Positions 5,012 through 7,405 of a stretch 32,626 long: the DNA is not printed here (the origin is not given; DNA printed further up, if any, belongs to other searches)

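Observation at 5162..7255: Tail fibre with six near-identical 78-bp tandem repeats and a Gly-rich C-terminal domain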

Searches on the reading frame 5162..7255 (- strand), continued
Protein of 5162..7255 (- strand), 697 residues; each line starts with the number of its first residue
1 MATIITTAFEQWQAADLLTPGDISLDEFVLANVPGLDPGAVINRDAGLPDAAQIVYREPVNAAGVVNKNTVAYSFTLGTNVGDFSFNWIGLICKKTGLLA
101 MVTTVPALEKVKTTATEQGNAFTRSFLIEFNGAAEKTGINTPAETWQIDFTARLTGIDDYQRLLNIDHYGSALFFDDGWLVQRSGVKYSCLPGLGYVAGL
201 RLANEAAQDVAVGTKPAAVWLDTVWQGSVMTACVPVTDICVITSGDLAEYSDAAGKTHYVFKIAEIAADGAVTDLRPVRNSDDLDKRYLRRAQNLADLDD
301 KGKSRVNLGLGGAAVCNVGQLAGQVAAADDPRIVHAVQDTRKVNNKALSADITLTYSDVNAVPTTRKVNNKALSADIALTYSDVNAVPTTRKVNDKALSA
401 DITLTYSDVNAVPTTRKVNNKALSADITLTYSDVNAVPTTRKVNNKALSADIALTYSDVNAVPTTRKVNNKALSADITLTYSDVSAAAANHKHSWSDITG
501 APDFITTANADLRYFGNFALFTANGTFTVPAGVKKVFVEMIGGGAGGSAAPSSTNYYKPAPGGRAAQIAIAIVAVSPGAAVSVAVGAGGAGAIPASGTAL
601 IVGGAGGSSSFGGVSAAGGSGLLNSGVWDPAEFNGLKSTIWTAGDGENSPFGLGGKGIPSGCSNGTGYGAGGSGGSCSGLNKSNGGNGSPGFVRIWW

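Call 23: find_encoding_contigs(protein=P0001, flank=6000, max_places=2)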
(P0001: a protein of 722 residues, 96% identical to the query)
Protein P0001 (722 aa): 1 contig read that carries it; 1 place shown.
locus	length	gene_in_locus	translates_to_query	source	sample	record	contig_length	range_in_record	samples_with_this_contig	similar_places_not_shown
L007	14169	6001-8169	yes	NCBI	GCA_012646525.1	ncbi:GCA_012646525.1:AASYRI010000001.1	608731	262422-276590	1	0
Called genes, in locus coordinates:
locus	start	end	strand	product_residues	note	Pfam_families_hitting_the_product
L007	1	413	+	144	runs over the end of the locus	PF10772:Phage_HP1_Orf24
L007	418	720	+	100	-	PF04550:Phage_holin_3_2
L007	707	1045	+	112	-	PF13539:Peptidase_M15_4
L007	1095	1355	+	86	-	PF10963:Phage_TAC_10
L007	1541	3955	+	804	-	PF10145:PhageMin_Tail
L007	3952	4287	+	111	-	PF10761:DUF2590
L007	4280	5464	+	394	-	PF04865:Baseplate_J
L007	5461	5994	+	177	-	-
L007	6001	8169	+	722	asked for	PF12571:Phage_tail_fib, PF21722:Gly_rich_2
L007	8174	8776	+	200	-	PF14301:DUF4376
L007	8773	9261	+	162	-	-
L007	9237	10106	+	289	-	-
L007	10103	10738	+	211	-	PF25759:HP1_ORF34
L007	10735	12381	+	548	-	-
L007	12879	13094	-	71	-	PF01809:YidD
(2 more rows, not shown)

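Call 26: list_cluster_members(proteins=[P0016, P0015, P0001, P0009, P0012, P0013, P0003, P0002])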
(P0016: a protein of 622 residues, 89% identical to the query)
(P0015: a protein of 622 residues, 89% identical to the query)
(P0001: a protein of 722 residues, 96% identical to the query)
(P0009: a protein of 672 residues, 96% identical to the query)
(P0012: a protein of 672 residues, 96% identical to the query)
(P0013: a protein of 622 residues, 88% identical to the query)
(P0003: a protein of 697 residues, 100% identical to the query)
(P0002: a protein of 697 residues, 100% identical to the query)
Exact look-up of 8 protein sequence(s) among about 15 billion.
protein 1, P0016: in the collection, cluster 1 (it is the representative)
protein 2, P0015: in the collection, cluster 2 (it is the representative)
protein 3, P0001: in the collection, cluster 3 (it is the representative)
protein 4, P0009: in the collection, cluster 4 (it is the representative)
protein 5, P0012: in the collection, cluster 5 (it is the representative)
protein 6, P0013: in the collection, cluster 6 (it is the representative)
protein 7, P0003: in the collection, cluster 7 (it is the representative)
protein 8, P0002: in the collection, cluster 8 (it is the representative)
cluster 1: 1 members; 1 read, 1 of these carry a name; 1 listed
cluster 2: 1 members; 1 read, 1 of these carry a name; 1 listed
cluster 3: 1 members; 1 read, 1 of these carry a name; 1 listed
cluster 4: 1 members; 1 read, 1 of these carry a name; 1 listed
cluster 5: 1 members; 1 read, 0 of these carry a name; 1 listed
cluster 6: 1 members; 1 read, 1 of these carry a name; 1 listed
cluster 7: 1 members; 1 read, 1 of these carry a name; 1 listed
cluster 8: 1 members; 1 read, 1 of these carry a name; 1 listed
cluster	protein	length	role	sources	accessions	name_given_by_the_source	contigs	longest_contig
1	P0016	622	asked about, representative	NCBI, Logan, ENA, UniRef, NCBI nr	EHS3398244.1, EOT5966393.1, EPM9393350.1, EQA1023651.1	hypothetical protein AT542_000227 [Escherichia coli] | phage tail-collar fiber domain-containing protein n=1 Tax=Escherichia coli TaxID=562 ... | phage tail protein [Escherichia coli]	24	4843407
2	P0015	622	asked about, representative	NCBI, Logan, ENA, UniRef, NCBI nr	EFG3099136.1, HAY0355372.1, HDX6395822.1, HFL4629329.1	TPA: phage tail protein [Escherichia coli] | phage tail-collar fiber domain-containing protein n=1 Tax=Escherichia coli TaxID=562 ... | phage tail protein [Escherichia coli]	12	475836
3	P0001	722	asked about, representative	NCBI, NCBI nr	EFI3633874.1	hypothetical protein GY515_000298 [Escherichia coli] | hypothetical protein [Escherichia coli]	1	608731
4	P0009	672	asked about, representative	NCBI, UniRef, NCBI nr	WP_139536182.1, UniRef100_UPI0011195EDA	phage tail-collar fiber domain-containing protein [Escherichia coli] | phage tail-collar fiber domain-containing protein n=1 Tax=Escherichia coli TaxID=562 ... | phage tail protein [Escherichia coli]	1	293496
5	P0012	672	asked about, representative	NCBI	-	-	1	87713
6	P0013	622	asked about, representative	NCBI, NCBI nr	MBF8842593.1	hypothetical protein GD428_02660 [Escherichia coli] | hypothetical protein [Escherichia coli]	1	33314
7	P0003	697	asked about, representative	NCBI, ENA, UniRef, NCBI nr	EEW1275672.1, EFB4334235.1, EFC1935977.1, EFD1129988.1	phage tail protein [Escherichia coli] | phage tail-collar fiber domain-containing protein n=1 Tax=Escherichia coli TaxID=562 ...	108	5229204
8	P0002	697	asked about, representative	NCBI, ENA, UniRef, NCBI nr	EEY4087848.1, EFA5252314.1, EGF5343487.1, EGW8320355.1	phage tail protein [Escherichia coli] | phage tail-collar fiber domain-containing protein n=5 Tax=Escherichia coli TaxID=562 ...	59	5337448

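Call 42: search_dna_similar(query=window:5165-7255:-, collection=phages, mode=protein, max_rows=30)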
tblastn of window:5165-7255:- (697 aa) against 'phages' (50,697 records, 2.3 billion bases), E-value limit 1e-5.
Records with a match: 131; places in all: 150; records where one place covers at least 80% of the query: 0.
Best place of each record, by identity: 60-80% 2; <60% 129.
By first word of the organism name: Vibrio 45; Yersinia 15; Klebsiella 14; Aeromonas 10; Escherichia 9; Pseudomonas 8; Pseudoalteromonas 6; Salmonella 5; Pasteurella 4; Haemophilus 4; and 6 more.
By host as written in the record: - 13; Yersinia pestis EV76-CN 13; Klebsiella pneumoniae 12; Vibrio alginolyticus 7; Salmonella sp. 4; Aeromonas hydrophila 4; Cronobacter sakazakii 2; Yersinia enterocolitica 324 2; and 54 more.
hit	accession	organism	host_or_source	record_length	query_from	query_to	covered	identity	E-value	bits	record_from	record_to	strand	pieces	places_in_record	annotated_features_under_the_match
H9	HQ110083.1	Cronobacter phage ESSI-2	Cronobacter sakazakii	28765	3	308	44%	51.6%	2e-89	312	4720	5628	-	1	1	tail fiber protein | hypothetical protein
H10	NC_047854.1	Cronobacter phage ESSI-2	Cronobacter sakazakii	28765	3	308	44%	51.6%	2e-89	312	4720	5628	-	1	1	tail fiber protein | hypothetical protein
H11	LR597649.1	Escherichia phage ESSI2_ev015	-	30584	3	317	45%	49.8%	2e-87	306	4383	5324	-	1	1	hypothetical protein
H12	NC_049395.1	Escherichia phage ESSI2_ev015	-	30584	3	317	45%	49.8%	2e-87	306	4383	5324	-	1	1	tail fiber protein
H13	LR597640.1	Escherichia phage ESSI2_ev129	-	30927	3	317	45%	49.5%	3e-86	302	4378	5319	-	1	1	hypothetical protein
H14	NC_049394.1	Escherichia phage ESSI2_ev129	-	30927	3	317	45%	49.5%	3e-86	302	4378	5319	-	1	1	tail fiber protein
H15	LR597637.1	Escherichia phage ESSI2_ev239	-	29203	3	317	45%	49.2%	2e-85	300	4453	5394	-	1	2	FIG01045770: hypothetical protein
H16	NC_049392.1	Escherichia phage ESSI2_ev239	-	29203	3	317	45%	49.2%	2e-85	300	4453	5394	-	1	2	tail fiber protein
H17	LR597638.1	Escherichia phage ESSI2_ev040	-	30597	3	317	45%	49.2%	3e-85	300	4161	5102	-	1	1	hypothetical protein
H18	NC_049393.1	Escherichia phage ESSI2_ev040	-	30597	3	317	45%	49.2%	3e-85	300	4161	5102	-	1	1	tail fiber protein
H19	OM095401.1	Yersinia phage vB_YenM_324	Yersinia enterocolitica 324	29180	3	340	48%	45.4%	3e-90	314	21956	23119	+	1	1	tail fiber protein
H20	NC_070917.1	Yersinia phage vB_YenM_324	Yersinia enterocolitica 324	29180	3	340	48%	45.4%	3e-90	314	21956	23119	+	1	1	tail fiber protein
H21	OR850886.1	Salmonella phage S.Kent 1-2-1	Salmonella enterica subsp. enterica ...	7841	3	302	43%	49.7%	8e-80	283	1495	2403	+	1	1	record has no annotation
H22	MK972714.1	Salmonella phage SW3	Salmonella sp.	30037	4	302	43%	45.6%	4e-71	258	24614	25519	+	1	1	tail protein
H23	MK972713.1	Salmonella phage SW5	Salmonella sp.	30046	4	302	43%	45.6%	4e-71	258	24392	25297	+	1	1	tail protein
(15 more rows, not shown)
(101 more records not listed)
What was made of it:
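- Closest known: Tail fibres of HP1-like phages. Same: The N-terminal 276-340 aa are 42-52% identical (call 42).
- tblastn matches to the fibres of HP1/HP2/ESSI-2 (call 42).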

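Call 53: find_encoding_contigs(protein=P0009, flank=6000, max_places=1)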
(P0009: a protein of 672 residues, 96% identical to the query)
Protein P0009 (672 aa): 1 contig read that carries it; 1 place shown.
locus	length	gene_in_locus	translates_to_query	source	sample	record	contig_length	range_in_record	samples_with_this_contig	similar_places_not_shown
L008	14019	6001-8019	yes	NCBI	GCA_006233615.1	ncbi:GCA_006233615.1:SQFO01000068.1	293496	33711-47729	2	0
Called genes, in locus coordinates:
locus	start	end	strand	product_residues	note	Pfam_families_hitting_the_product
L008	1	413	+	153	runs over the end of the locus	PF10772:Phage_HP1_Orf24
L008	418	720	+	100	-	PF04550:Phage_holin_3_2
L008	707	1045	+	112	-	PF13539:Peptidase_M15_4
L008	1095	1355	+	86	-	PF10963:Phage_TAC_10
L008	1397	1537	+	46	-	PF21830:DUF6890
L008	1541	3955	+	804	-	PF10145:PhageMin_Tail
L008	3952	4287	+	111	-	PF10761:DUF2590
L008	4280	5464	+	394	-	PF04865:Baseplate_J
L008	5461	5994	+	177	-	-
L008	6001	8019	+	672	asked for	PF12571:Phage_tail_fib, PF21722:Gly_rich_2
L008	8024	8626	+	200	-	PF14301:DUF4376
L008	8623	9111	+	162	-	-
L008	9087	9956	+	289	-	-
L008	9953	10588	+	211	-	PF25759:HP1_ORF34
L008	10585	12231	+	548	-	-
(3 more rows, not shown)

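Call 54: find_encoding_contigs(protein=P0012, flank=6000, max_places=1)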
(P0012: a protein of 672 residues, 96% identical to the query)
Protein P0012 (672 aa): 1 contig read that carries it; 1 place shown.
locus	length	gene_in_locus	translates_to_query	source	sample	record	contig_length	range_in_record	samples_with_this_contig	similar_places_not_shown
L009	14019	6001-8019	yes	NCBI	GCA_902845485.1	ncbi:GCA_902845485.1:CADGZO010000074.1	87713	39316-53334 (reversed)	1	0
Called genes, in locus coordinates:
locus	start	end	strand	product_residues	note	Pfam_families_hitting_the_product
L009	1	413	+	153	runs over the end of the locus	PF10772:Phage_HP1_Orf24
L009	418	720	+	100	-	PF04550:Phage_holin_3_2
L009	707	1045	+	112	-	PF13539:Peptidase_M15_4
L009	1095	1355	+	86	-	PF10963:Phage_TAC_10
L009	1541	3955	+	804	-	PF10145:PhageMin_Tail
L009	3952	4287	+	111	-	PF10761:DUF2590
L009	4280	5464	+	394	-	PF04865:Baseplate_J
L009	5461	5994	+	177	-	-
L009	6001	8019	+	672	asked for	PF12571:Phage_tail_fib, PF21722:Gly_rich_2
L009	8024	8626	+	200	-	PF14301:DUF4376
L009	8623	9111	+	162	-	-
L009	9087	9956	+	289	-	-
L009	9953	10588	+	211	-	PF25759:HP1_ORF34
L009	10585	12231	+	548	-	-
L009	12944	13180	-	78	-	-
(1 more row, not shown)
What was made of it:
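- The 7-unit and 5-unit forms are singletons from draft assemblies (calls 23, 26, 53, 54).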

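Call 55: find_encoding_contigs(protein=P0013, flank=6000, max_places=1)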
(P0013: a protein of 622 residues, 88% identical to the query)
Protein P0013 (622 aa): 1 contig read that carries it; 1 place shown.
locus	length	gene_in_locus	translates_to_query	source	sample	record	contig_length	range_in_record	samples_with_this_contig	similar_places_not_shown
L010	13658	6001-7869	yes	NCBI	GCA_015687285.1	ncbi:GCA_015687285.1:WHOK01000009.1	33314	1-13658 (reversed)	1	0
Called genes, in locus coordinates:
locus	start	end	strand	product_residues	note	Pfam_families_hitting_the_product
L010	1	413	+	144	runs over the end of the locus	PF10772:Phage_HP1_Orf24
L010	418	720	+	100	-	PF04550:Phage_holin_3_2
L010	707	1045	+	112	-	PF13539:Peptidase_M15_4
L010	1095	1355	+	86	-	PF10963:Phage_TAC_10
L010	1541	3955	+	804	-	PF10145:PhageMin_Tail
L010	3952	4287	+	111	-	PF10761:DUF2590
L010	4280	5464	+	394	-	PF04865:Baseplate_J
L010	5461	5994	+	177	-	-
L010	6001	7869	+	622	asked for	PF12571:Phage_tail_fib, PF21722:Gly_rich_2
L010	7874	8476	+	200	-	PF14301:DUF4376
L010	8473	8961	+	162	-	-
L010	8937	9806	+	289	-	-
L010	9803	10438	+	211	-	PF25759:HP1_ORF34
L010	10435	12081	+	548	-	-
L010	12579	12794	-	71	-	PF01809:YidD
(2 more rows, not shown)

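Call 62: search_protein_families(library=ncbifam, proteins=[window:5165-7255:-], max_evalue=0.1)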
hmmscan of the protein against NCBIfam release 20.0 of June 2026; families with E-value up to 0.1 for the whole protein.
window:5165-7255:- (697 aa): 3 families
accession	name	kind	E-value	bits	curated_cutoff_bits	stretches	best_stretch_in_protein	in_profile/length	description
NF041327.1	Bgr08870_fam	equivalog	0.0014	18.5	150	1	410-518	35-142/209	Bgr_08870 family protein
NF011194.0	PRK14600.1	equivalog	0.018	14.7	180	0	390-426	141-177/188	Holliday junction branch migration protein RuvA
NF009249.0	PRK12603.1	equivalog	0.048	14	81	0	387-439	21-73/90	putative monovalent cation/H+ antiporter subunit F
